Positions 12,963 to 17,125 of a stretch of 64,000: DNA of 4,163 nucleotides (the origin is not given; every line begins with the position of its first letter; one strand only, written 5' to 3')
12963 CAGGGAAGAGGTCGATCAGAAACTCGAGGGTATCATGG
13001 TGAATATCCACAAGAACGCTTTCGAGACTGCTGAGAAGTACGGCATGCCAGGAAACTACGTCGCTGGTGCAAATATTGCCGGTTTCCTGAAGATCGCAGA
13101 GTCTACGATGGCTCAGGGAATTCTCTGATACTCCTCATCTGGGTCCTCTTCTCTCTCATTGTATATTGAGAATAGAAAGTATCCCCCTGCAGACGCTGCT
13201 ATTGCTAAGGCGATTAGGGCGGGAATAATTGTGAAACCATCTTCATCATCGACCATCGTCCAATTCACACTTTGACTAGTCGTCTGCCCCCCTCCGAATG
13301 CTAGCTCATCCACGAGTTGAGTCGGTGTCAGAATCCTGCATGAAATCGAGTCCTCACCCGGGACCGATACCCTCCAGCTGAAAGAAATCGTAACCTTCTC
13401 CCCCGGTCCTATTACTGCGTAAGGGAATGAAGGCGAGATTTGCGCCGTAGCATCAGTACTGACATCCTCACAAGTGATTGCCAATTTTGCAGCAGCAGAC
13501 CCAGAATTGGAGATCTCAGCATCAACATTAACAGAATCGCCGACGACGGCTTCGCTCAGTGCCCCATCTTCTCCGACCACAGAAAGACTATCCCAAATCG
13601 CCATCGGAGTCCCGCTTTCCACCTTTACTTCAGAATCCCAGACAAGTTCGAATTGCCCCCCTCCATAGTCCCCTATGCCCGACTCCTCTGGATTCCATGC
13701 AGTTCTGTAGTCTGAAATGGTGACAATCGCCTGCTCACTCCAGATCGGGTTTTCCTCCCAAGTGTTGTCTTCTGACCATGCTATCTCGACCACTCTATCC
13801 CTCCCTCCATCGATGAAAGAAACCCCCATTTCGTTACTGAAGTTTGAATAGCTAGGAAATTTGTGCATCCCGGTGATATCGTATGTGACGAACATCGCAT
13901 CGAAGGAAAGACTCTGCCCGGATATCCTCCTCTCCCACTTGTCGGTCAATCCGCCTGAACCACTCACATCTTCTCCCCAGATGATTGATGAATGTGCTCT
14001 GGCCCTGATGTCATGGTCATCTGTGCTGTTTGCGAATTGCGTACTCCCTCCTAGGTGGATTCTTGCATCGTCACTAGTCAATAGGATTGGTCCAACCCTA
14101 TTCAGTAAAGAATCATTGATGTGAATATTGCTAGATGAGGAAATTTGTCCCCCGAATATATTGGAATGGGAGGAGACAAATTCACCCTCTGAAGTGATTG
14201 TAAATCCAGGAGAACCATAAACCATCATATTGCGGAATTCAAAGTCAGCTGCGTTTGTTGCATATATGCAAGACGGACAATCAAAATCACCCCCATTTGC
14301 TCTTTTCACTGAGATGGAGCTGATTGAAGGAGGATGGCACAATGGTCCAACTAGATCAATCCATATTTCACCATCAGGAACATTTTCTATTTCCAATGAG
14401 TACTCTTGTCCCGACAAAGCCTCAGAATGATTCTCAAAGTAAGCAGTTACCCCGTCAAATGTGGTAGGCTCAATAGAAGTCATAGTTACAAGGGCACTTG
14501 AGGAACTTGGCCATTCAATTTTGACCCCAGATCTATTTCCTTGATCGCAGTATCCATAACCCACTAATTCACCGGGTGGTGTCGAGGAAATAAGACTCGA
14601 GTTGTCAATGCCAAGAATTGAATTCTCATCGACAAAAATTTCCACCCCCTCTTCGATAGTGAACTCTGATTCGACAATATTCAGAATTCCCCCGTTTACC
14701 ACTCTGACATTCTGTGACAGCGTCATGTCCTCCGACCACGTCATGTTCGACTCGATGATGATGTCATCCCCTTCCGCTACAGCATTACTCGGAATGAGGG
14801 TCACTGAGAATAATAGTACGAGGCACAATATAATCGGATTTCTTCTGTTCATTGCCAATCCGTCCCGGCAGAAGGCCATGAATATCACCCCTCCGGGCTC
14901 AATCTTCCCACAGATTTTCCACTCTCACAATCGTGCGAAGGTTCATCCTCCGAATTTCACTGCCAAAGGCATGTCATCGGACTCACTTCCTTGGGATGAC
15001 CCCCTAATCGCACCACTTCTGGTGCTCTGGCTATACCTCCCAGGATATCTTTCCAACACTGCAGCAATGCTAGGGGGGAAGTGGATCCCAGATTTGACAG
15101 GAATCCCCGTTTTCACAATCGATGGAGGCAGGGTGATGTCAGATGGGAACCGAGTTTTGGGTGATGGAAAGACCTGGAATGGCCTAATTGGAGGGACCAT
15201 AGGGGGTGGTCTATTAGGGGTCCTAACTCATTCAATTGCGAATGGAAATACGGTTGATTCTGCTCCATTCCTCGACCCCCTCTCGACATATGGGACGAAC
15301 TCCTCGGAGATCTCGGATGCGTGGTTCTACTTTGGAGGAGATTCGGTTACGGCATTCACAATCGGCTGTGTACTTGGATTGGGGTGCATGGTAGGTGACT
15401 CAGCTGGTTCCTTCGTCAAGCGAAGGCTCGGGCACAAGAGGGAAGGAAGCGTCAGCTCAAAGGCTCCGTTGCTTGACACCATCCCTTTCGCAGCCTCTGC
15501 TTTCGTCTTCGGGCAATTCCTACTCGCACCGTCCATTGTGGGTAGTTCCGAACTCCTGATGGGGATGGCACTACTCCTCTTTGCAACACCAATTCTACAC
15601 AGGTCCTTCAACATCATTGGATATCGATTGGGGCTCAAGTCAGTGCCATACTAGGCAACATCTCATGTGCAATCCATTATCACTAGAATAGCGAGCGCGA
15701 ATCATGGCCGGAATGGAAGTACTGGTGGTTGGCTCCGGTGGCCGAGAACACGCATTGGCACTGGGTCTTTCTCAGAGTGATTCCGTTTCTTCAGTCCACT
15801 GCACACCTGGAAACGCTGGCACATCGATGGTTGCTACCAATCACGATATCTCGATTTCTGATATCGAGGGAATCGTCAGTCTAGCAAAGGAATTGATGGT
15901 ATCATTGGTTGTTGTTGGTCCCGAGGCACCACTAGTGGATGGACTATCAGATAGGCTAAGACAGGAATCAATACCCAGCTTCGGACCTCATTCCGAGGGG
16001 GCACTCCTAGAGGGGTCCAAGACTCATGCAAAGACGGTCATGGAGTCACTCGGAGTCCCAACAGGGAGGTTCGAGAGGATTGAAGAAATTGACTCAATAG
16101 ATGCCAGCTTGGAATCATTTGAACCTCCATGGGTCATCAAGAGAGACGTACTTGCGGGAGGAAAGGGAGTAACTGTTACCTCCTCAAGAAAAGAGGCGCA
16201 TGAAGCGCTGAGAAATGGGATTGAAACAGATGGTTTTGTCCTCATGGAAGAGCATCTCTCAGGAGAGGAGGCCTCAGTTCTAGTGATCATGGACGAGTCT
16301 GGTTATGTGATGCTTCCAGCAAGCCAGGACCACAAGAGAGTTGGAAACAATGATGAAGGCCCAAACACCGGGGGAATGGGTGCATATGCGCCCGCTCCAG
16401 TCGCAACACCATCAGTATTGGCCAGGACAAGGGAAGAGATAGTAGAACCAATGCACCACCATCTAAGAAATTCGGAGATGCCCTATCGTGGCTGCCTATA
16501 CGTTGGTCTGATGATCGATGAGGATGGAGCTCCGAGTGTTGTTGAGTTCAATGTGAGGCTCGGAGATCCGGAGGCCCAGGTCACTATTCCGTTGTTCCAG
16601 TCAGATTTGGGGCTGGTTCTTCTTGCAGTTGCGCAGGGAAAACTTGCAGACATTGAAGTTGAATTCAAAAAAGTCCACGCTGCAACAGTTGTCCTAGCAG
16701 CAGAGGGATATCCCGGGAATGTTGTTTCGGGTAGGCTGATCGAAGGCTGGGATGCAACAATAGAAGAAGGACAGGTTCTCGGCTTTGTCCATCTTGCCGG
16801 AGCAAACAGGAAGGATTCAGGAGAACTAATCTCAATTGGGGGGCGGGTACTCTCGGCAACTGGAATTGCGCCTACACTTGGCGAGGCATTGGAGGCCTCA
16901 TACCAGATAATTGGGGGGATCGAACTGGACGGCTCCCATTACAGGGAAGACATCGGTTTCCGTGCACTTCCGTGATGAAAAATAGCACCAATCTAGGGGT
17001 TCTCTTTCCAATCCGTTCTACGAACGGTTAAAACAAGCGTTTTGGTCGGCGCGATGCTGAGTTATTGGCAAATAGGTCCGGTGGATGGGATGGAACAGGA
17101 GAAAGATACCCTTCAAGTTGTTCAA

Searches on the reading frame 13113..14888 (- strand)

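Call 78: search_protein_families(library=pfam, proteins=[window:13113-14888:-], max_evalue=0.001)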
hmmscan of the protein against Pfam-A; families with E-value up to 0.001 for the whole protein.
window:13113-14888:- (591 aa): 1 family
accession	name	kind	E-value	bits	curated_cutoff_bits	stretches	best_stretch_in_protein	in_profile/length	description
PF07705.17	CARDB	-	0.00084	20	22.7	0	443-516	11-80/101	CARDB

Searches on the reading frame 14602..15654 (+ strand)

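Call 78: search_protein_families(library=pfam, proteins=[window:14602-15654:+], max_evalue=0.001)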
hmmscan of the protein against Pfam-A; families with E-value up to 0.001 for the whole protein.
window:14602-15654:+ (350 aa): 2 families
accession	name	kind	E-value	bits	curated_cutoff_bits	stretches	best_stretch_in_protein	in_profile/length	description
PF01864.22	CarS-like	-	1.1e-29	104.1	22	2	241-350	77-175/175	CDP-archaeol synthase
PF01148.25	CTP_transf_1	-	5.6e-06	26.8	24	1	189-282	169-234/264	Cytidylyltransferase family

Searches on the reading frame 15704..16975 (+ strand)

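Call 8: search_protein_families(library=pfam, proteins=[window:15704-16975:+], max_evalue=0.01)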
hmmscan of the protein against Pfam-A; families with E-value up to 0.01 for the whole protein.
window:15704-16975:+ (423 aa): 8 families
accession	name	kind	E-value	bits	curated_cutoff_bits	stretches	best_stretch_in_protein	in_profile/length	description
PF01071.24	GARS_A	-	3.5e-57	193.8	27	1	104-291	1-194/194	Phosphoribosylglycinamide synthetase, ATP-grasp (A) domain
PF02844.21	GARS_N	-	3.7e-34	117.9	29.5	1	4-103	1-100/100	Phosphoribosylglycinamide synthetase, N domain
PF02843.22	GARS_C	-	6.9e-21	74.8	34.8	1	326-420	1-92/92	Phosphoribosylglycinamide synthetase, C domain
PF02222.28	ATP-grasp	-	7.8e-09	35.9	27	1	113-208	3-101/179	ATP-grasp domain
PF02655.19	ATP-grasp_3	-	1.1e-06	29.2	23.2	1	134-286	25-157/160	ATP-grasp domain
PF07478.18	Dala_Dala_lig_C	-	0.0009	19.2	24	1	113-202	2-98/204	D-ala D-ala ligase C-terminus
PF02786.22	CPSase_L_D2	-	0.0054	16.7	19.8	1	106-286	2-180/211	Carbamoyl-phosphate synthase L chain, ATP binding domain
PF08442.15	ATP-grasp_2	-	0.0077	16.3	29.5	0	108-171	6-74/202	ATP-grasp domain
